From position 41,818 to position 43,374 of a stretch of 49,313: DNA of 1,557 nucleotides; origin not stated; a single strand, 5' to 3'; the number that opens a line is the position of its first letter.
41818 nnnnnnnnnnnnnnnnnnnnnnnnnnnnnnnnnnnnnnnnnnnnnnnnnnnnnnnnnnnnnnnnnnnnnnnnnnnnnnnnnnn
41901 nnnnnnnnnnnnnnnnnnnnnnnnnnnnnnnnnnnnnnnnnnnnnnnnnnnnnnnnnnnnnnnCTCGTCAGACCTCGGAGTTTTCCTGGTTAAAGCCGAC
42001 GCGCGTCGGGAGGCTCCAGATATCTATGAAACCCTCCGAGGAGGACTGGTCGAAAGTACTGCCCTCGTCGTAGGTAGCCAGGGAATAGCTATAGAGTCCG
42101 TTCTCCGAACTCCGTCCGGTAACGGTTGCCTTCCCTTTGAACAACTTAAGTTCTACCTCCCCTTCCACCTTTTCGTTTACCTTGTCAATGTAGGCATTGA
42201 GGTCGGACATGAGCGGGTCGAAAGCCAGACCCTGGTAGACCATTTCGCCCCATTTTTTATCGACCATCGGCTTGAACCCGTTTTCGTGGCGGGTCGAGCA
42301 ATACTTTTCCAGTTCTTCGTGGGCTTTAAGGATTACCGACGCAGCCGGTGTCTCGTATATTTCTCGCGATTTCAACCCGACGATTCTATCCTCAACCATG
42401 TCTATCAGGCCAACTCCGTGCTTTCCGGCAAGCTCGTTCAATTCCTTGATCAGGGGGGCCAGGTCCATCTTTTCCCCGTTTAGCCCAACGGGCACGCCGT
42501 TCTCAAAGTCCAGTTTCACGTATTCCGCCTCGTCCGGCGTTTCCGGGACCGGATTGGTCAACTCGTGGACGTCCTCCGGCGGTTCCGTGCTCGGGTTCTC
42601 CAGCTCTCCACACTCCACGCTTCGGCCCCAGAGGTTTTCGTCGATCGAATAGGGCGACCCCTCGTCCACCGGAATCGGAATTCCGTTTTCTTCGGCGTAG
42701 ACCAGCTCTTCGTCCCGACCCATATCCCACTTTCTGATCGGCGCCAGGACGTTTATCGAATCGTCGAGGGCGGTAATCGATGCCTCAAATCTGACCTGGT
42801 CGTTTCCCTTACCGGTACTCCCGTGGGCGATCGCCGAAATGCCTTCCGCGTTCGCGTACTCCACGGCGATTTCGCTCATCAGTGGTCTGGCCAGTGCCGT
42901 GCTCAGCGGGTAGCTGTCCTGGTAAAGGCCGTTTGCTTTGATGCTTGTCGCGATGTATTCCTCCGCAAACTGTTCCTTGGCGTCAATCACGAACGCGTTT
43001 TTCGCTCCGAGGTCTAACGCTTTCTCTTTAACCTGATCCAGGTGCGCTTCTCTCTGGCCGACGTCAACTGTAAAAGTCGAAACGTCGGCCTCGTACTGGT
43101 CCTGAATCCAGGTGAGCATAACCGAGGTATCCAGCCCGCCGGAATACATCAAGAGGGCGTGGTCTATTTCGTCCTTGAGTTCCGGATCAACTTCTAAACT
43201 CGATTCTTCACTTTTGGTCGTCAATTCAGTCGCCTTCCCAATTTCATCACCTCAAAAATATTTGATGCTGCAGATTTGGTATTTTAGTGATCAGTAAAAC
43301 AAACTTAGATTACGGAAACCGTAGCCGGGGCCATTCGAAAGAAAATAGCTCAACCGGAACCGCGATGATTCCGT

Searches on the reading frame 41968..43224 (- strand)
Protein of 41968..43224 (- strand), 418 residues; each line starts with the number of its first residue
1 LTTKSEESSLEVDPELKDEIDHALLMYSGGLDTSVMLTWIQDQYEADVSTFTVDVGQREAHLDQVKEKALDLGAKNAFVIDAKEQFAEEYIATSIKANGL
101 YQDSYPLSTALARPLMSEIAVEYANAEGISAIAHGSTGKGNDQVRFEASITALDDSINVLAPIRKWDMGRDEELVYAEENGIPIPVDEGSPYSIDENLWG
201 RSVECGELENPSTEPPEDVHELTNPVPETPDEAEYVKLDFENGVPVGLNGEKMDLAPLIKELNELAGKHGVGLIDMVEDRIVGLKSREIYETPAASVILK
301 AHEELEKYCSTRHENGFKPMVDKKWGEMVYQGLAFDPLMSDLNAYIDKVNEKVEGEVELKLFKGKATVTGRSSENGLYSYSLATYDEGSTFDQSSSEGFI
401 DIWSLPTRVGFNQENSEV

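Call 8: search_protein_families(library=pfam, proteins=[window:41968-43224:-], max_evalue=0.00001)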
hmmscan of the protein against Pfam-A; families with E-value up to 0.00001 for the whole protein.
window:41968-43224:- (418 aa): 3 families
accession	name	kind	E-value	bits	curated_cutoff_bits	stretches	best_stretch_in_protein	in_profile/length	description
PF20979.2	Arginosuc_syn_C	-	4.1e-88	295.1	27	1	192-409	1-218/219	Arginosuccinate synthase C-terminal domain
PF00764.25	Arginosuc_synth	-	5.8e-63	212.2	27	1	24-183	3-162/162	Arginosuccinate synthase N-terminal HUP domain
PF06508.19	QueC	-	2.9e-06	27.4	22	1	23-136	2-120/210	Queuosine biosynthesis protein QueC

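Call 89: find_homologous_proteins(query=window:41968-43224:-, max_evalue=1e-50)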
Query window:41968-43224:- (418 aa): 7998 proteins with E <= 1e-50 among 8000 candidates; the best 120 are listed.
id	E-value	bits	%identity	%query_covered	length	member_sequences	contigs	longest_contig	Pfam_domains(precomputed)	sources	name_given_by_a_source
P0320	1.9e-275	931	100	100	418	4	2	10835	PF06508.20,PF00764.26,PF20979.3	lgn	-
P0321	1.2e-269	912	98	100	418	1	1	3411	PF06508.20,PF00764.26,PF20979.3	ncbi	-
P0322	2.3e-269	911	98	100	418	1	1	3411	PF06508.20,PF00764.26,PF20979.3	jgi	-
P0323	9.4e-269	909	98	100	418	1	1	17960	PF06508.20,PF00764.26,PF20979.3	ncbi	-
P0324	9.0e-268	906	97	100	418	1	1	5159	PF06508.20,PF00764.26,PF20979.3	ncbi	-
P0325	1.1e-267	906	97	100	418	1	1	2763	PF06508.20,PF00764.26,PF20979.3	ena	-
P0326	1.3e-267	905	97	100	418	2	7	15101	PF06508.20,PF00764.26,PF20979.3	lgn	-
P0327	4.3e-265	897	96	100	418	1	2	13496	PF06508.20,PF00764.26,PF20979.3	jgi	-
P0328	7.0e-265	896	96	100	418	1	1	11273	PF06508.20,PF00764.26,PF20979.3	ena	-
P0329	2.0e-264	895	96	100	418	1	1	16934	PF06508.20,PF00764.26,PF20979.3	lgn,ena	-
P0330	2.9e-264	894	96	100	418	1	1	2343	PF06508.20,PF00764.26,PF20979.3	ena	-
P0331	4.0e-264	894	96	100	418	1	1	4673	PF06508.20,PF00764.26,PF20979.3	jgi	-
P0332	5.7e-264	893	96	100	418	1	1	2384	PF06508.20,PF00764.26,PF20979.3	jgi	-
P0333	3.2e-245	832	89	100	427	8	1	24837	PF06508.20,PF00764.26,PF20979.3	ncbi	ncbi:MAG: argininosuccinate synthase [Candidatus Acetothermia bacterium]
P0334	1.6e-235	800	85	99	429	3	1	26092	PF06508.20,PF00764.26,PF20979.3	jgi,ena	-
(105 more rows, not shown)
